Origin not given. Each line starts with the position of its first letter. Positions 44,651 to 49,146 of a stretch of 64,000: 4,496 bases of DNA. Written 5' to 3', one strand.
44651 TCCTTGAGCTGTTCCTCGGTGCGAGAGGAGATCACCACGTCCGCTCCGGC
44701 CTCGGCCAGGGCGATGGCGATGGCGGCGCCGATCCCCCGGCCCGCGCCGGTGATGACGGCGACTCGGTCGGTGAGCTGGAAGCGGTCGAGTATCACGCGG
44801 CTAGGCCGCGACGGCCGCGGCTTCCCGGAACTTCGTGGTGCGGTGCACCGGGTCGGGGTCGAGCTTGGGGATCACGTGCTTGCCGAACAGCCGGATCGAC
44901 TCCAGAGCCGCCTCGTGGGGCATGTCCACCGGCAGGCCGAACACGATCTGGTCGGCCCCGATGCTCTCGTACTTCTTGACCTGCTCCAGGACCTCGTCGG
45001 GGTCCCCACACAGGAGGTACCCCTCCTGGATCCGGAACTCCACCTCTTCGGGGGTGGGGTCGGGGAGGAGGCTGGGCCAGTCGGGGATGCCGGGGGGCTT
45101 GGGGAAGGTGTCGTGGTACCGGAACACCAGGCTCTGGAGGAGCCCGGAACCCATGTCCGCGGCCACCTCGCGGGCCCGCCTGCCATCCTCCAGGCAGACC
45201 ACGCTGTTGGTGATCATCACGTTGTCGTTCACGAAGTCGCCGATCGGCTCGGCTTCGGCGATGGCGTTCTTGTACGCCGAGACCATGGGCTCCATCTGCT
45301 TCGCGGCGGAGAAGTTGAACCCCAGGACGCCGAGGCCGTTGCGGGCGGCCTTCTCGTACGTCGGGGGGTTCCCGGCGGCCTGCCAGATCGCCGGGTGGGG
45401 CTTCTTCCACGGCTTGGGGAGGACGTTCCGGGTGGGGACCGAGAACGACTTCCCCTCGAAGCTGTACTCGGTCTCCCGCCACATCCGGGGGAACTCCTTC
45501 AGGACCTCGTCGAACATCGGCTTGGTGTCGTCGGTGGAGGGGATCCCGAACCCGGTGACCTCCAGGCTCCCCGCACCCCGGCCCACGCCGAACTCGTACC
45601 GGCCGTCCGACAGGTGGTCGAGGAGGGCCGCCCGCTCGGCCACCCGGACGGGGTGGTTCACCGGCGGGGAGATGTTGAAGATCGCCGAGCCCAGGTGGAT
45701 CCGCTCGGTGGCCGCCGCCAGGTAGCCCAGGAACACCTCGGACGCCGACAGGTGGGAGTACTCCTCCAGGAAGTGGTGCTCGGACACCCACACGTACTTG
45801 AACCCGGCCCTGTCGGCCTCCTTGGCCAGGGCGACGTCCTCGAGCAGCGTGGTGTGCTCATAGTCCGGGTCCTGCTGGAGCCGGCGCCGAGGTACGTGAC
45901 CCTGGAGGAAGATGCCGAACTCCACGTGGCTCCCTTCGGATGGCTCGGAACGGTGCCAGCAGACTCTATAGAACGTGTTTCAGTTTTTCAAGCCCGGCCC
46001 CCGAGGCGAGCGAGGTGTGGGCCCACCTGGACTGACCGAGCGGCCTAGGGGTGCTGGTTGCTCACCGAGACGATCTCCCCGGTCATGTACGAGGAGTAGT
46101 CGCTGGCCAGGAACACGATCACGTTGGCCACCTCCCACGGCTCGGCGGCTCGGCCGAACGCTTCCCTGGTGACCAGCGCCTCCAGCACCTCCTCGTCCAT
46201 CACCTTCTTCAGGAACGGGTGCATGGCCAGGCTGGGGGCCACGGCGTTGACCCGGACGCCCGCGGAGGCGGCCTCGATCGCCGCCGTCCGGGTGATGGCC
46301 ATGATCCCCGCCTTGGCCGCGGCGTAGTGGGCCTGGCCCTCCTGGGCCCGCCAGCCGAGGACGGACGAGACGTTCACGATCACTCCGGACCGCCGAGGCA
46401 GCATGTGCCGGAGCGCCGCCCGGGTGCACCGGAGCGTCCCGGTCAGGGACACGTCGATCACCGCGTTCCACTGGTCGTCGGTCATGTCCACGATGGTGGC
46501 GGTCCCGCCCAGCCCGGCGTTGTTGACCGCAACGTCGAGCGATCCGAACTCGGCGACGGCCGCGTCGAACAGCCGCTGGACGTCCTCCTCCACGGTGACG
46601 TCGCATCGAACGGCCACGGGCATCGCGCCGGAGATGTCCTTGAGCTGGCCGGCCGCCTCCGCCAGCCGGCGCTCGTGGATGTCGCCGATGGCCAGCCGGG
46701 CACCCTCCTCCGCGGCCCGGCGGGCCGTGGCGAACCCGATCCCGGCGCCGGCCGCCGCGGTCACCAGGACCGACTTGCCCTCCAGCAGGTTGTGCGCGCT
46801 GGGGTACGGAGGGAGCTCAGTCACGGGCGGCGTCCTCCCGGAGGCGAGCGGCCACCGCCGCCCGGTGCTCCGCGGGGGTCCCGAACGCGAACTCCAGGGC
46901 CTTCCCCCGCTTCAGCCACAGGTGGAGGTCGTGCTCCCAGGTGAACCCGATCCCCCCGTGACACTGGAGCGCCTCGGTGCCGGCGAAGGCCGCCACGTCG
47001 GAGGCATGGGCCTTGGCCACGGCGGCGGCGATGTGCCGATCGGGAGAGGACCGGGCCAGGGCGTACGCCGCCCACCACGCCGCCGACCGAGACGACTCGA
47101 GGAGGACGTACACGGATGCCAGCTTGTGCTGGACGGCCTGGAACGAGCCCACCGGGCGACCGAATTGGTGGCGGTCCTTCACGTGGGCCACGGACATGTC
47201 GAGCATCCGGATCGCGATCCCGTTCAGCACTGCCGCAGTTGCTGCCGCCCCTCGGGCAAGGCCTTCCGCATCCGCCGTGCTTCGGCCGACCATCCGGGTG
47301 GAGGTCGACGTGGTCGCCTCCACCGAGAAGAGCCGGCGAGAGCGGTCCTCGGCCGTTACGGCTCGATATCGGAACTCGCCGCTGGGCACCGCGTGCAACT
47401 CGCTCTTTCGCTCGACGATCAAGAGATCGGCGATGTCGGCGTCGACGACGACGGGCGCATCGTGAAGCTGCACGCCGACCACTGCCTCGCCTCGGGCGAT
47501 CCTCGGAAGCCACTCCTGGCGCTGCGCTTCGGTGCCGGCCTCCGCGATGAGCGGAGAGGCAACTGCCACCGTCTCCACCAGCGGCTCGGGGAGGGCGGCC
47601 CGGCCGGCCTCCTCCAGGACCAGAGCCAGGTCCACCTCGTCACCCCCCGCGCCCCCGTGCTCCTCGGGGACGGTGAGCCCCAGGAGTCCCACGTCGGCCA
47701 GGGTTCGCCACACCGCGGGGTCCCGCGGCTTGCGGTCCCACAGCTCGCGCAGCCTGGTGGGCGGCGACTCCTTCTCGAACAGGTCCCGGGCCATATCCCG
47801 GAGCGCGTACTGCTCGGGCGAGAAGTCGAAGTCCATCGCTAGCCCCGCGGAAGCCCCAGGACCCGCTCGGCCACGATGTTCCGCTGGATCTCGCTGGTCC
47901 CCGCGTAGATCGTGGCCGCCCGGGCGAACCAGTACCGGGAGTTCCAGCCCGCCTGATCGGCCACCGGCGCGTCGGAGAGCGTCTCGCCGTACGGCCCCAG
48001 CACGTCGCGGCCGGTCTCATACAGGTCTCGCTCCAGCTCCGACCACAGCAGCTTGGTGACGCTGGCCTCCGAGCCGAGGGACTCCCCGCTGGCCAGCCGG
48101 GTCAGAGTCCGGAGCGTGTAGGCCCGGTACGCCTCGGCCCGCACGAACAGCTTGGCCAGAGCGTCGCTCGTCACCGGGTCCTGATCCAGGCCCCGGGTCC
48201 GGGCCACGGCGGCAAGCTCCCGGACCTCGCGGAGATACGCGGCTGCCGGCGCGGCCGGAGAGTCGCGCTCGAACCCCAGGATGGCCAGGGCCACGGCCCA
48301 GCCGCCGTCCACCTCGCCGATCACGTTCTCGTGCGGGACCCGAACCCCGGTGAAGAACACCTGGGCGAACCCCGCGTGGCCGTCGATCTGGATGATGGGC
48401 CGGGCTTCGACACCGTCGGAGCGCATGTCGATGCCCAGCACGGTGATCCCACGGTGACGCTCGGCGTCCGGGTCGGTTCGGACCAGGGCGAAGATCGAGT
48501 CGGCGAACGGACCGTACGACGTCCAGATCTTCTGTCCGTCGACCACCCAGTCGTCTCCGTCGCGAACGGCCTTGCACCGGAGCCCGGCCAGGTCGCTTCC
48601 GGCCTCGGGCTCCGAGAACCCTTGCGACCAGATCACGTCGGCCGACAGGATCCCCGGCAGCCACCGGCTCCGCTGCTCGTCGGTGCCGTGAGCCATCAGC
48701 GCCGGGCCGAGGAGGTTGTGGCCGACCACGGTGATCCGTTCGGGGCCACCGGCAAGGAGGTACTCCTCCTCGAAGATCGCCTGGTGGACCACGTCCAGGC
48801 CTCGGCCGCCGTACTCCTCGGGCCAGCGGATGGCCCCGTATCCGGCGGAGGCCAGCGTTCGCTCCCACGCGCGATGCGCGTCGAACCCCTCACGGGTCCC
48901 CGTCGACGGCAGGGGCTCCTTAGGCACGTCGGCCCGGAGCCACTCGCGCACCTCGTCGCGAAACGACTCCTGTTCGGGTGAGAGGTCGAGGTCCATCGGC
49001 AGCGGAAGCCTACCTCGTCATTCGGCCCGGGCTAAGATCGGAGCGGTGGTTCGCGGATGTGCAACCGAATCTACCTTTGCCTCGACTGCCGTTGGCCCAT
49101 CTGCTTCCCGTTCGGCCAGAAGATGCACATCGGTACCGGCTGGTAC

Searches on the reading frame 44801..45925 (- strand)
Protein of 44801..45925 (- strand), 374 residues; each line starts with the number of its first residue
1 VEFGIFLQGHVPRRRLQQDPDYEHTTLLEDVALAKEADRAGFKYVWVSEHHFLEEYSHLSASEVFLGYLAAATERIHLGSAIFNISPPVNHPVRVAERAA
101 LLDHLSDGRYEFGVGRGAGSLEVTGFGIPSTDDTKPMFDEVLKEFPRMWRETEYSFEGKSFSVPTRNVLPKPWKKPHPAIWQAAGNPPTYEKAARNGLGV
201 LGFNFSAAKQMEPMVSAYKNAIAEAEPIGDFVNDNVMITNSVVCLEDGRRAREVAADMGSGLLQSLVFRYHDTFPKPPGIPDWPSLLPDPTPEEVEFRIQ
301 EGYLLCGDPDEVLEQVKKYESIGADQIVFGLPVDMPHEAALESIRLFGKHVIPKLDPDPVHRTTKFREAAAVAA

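Call 26: search_protein_families(library=pfam, proteins=[window:44801-45925:-], max_evalue=0.000001)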
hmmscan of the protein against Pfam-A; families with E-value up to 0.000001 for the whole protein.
window:44801-45925:- (374 aa): 1 family
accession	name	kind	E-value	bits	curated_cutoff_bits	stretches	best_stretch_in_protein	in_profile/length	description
PF00296.26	Bac_luciferase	-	2.7e-55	188.4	27.9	1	1-326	1-314/314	Luciferase-like monooxygenase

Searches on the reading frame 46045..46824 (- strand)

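Call 26: search_protein_families(library=pfam, proteins=[window:46045-46824:-], max_evalue=0.000001)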
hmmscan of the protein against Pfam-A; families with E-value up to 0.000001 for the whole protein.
window:46045-46824:- (259 aa): 3 families
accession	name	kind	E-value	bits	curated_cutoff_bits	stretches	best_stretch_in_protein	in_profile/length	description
PF13561.12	adh_short_C2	-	6.8e-61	206.3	27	1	24-254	3-231/236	Enoyl-(Acyl carrier protein) reductase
PF00106.31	adh_short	-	1.5e-50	171.9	26.6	1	17-206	1-188/195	short chain dehydrogenase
PF08659.16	KR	-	4.6e-14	53.2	22.6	1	19-180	3-162/180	KR domain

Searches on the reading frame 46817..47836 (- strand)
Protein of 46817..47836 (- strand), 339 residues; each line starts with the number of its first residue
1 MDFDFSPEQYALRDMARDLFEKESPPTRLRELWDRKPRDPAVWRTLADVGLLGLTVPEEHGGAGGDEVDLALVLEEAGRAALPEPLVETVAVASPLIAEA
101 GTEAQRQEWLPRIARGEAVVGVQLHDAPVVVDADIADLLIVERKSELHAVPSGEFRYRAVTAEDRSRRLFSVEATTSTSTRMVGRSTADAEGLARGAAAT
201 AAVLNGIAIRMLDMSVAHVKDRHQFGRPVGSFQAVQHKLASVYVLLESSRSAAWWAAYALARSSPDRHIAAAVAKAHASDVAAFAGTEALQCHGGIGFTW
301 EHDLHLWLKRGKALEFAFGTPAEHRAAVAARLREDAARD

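Call 26: search_protein_families(library=pfam, proteins=[window:46817-47836:-], max_evalue=0.000001)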
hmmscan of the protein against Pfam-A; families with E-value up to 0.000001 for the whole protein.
window:46817-47836:- (339 aa): 2 families
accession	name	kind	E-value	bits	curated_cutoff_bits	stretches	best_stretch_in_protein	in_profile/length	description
PF02771.21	Acyl-CoA_dh_N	-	4.1e-27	95.2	22.9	1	6-117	1-113/113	Acyl-CoA dehydrogenase, N-terminal domain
PF00441.29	Acyl-CoA_dh_1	-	2e-26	93.4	22.4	1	191-332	9-149/150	Acyl-CoA dehydrogenase, C-terminal domain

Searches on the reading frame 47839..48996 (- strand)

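Call 26: search_protein_families(library=pfam, proteins=[window:47839-48996:-], max_evalue=0.000001)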
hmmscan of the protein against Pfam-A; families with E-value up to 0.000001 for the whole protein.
window:47839-48996:- (385 aa): 3 families
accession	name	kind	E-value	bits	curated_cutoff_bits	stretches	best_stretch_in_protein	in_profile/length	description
PF02771.21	Acyl-CoA_dh_N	-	3e-21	76.3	22.9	1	6-119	1-112/113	Acyl-CoA dehydrogenase, N-terminal domain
PF00441.29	Acyl-CoA_dh_1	-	1.9e-20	73.9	22.4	1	231-380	2-150/150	Acyl-CoA dehydrogenase, C-terminal domain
PF02770.24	Acyl-CoA_dh_M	-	4.4e-15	56.1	33.3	1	126-209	3-86/97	Acyl-CoA dehydrogenase, middle domain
